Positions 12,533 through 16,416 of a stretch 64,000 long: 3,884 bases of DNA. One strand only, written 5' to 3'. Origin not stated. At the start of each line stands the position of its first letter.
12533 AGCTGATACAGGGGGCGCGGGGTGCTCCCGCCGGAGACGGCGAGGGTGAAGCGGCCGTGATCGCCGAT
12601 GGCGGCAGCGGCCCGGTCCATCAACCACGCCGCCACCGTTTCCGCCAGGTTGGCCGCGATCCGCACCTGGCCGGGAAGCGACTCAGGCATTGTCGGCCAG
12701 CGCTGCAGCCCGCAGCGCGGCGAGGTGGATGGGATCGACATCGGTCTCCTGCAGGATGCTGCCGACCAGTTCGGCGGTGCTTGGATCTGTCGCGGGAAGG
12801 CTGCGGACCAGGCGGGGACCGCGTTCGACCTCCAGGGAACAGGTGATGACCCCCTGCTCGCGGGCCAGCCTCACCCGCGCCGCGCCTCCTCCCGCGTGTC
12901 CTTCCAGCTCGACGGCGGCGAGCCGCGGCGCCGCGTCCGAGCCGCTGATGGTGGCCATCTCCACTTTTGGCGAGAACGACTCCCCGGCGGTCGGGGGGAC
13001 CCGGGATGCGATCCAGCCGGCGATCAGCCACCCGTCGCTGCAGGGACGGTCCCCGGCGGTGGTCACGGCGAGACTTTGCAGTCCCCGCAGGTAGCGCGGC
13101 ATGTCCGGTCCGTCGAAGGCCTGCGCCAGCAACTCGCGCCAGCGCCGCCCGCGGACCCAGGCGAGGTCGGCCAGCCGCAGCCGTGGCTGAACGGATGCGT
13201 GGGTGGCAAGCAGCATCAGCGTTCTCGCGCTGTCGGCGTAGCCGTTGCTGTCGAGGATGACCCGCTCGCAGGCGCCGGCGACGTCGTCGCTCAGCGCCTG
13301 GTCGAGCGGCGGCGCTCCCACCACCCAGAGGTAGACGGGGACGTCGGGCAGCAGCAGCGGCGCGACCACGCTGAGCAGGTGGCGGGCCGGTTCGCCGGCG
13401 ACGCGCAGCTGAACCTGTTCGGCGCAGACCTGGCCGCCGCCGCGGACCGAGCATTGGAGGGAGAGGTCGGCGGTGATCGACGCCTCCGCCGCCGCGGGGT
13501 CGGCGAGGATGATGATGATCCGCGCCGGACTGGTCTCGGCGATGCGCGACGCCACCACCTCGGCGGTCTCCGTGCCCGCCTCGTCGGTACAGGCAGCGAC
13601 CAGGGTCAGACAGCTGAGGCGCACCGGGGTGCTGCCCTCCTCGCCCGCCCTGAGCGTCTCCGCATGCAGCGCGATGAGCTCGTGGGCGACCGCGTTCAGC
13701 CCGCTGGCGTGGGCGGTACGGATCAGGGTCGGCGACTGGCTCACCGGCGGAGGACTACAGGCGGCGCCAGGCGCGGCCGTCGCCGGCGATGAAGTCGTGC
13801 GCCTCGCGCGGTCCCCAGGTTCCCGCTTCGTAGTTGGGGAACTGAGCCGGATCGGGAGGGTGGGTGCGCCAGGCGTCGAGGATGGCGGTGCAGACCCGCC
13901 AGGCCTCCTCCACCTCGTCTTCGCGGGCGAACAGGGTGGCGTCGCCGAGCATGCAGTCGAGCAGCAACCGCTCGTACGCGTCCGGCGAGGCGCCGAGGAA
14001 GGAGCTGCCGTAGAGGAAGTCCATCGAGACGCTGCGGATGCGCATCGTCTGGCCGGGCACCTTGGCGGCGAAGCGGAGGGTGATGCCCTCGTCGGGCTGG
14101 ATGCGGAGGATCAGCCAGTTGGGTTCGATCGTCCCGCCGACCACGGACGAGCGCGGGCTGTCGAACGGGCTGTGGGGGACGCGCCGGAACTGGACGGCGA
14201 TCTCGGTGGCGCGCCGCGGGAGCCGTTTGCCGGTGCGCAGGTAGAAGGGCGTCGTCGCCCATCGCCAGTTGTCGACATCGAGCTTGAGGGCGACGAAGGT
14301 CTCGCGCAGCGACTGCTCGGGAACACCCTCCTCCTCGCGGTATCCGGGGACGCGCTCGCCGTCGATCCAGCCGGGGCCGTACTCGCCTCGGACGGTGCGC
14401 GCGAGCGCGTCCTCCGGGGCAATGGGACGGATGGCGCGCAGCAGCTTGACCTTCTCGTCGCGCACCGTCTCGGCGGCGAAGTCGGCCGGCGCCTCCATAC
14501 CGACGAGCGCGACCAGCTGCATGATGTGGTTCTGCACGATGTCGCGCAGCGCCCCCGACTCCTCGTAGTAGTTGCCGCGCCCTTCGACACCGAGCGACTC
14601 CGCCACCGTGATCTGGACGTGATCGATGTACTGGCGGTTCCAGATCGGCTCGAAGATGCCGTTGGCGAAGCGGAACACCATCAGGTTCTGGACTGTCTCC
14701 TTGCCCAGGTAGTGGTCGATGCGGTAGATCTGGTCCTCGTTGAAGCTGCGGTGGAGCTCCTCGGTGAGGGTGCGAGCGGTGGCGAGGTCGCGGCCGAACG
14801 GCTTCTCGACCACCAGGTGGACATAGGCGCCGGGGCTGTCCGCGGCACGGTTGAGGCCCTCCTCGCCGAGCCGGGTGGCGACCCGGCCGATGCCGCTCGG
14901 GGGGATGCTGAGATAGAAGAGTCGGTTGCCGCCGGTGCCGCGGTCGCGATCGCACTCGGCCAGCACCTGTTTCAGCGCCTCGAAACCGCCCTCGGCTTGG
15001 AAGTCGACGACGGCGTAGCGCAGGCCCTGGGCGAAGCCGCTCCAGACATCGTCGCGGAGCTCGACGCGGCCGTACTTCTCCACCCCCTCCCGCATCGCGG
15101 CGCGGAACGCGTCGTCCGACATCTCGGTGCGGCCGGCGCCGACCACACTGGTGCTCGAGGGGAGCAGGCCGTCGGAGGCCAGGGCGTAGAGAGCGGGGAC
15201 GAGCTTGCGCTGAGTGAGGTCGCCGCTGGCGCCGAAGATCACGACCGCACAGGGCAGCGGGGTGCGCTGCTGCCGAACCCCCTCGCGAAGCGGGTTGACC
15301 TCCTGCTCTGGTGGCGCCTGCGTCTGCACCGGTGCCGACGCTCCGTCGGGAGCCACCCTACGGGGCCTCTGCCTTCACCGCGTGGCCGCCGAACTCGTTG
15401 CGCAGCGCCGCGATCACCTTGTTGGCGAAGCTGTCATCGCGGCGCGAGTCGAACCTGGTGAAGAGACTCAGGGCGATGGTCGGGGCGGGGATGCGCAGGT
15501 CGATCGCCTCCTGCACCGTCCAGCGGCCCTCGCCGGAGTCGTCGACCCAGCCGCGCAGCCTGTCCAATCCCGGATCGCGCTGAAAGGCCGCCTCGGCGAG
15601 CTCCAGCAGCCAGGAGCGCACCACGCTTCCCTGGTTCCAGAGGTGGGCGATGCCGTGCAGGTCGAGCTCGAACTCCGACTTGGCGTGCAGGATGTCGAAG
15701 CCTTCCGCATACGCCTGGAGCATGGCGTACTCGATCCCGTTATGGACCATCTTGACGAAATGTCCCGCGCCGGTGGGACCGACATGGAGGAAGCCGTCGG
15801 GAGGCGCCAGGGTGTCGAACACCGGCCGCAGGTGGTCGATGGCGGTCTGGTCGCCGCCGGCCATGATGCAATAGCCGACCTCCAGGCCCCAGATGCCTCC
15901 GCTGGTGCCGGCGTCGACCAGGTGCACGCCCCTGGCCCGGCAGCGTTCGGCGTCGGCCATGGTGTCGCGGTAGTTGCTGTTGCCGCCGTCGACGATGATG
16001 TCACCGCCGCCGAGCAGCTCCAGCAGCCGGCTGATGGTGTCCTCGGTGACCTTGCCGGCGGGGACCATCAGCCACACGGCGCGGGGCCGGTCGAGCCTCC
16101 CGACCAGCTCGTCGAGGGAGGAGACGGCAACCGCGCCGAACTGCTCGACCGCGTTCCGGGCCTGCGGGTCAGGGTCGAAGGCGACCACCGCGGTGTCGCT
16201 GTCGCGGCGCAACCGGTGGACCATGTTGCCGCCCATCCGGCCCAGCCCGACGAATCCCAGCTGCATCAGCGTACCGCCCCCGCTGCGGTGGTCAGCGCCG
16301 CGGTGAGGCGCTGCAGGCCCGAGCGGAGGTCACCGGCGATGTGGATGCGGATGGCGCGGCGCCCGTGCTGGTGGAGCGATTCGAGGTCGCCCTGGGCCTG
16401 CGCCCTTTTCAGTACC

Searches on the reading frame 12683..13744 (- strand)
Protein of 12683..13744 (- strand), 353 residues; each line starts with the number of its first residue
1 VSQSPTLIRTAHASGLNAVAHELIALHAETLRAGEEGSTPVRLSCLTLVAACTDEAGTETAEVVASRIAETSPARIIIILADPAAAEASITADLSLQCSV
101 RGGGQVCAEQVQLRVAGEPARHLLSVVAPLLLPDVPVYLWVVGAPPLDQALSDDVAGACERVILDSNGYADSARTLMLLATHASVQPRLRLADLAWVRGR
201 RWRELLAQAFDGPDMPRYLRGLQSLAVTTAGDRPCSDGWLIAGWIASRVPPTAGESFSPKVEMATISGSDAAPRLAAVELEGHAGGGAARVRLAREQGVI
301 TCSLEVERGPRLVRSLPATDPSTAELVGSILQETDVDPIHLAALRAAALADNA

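Call 9: search_protein_families(library=pfam, proteins=[window:12683-13744:-], max_evalue=0.0001)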
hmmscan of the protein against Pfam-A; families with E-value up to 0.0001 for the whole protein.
window:12683-13744:- (353 aa): 2 families
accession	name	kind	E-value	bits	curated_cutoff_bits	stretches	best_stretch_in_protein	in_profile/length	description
PF10128.15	OpcA_G6PD_assem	-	1.4e-21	77.2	27.9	1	65-178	1-115/118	Glucose-6-phosphate dehydrogenase subunit N-terminal domain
PF20171.3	OpcA_G6PD_C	-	4e-15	56.9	27.7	1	191-343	3-134/135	Glucose-6-phosphate dehydrogenase subunit C-terminal domain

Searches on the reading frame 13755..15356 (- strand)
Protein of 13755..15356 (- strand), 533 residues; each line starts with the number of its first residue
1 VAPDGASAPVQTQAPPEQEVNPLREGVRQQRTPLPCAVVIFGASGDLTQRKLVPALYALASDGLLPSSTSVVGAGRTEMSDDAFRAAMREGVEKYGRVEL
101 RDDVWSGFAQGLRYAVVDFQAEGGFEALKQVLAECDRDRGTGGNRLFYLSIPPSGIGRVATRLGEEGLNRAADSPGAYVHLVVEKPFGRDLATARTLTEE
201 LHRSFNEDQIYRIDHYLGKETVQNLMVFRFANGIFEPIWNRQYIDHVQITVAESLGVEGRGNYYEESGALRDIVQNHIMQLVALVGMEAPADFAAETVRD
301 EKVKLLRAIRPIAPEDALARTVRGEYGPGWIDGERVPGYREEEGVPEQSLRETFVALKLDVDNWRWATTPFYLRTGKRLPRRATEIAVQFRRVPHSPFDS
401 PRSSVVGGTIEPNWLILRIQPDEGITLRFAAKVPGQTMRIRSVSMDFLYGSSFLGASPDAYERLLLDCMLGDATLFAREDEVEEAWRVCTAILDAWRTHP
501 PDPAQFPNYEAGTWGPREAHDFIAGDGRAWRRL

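Call 9: search_protein_families(library=pfam, proteins=[window:13755-15356:-], max_evalue=0.0001)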
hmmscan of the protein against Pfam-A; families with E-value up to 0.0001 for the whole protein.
window:13755-15356:- (533 aa): 2 families
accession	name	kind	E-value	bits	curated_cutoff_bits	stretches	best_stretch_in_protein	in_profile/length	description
PF02781.21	G6PD_C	-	2.1e-125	418.1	27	1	226-531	1-296/296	Glucose-6-phosphate dehydrogenase, C-terminal domain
PF00479.28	G6PD_N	-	6.2e-60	203.4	22.1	1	39-224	1-183/183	Glucose-6-phosphate dehydrogenase, NAD binding domain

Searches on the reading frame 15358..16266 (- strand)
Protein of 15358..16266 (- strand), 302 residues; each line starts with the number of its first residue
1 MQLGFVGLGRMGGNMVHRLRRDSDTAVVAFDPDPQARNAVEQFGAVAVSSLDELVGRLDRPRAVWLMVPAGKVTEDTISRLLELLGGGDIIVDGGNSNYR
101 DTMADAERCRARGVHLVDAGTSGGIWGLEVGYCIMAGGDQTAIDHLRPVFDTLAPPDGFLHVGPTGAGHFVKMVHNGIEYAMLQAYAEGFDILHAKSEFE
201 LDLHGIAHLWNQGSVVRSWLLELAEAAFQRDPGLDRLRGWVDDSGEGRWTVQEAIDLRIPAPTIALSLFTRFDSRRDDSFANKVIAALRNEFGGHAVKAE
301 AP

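Call 11: search_protein_families(library=pfam, proteins=[window:15358-16266:-], max_evalue=0.0001)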
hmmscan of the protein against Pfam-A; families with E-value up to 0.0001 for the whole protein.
window:15358-16266:- (302 aa): 2 families
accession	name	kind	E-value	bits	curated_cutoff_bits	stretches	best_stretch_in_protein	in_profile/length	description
PF03446.21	NAD_binding_2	-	7.6e-34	117.5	21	1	2-154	1-153/161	NAD binding domain of 6-phosphogluconate dehydrogenase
PF00393.24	6PGD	-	6.8e-23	81.9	27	1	168-278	1-117/290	6-phosphogluconate dehydrogenase, C-terminal domain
